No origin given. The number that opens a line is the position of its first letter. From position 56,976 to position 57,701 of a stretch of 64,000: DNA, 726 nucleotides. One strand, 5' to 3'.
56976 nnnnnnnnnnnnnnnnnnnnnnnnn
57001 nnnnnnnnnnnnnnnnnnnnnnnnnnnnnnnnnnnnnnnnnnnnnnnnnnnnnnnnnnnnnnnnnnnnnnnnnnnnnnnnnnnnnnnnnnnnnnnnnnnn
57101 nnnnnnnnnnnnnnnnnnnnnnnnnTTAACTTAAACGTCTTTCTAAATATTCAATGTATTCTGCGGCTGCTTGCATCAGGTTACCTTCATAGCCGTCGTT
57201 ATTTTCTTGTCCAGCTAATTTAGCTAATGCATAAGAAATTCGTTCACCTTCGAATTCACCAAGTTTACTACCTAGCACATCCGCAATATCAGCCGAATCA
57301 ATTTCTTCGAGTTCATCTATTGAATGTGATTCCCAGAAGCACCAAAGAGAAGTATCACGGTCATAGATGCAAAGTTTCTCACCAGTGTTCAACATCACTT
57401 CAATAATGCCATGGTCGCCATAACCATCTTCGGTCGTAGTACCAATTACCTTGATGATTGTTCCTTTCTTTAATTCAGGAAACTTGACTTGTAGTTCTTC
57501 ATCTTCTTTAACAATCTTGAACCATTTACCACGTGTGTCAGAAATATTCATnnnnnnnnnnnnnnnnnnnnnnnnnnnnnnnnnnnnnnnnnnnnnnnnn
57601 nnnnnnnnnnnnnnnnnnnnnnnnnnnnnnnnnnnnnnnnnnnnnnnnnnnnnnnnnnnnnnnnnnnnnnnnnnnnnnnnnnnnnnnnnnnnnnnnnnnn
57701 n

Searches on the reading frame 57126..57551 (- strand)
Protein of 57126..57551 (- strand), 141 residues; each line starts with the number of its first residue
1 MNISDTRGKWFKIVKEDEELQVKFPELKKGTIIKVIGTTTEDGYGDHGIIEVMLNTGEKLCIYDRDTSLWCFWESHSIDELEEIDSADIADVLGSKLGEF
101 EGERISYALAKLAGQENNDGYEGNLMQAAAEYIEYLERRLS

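Call 58: search_protein_families(library=pfam, proteins=[window:57126-57551:-], max_evalue=0.01)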
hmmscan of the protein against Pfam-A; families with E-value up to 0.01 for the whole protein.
window:57126-57551:- (141 aa): 1 family
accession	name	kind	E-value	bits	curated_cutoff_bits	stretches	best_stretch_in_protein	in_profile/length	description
PF10465.15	Inhibitor_I24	-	4.7e-49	166.3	27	1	7-141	2-136/136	PinA peptidase inhibitor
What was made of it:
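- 57126..57551 (-): pin (PinA, inhibitor of host Lon protease), 141 aa. Its ATG lies 1 nt after the ORF B stop, and its GAGGA ribosome-binding site lies inside the last codons of ORF B. Pfam Inhibitor_I24, E 4.7e-49, covering residues 7-141 (call 58).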
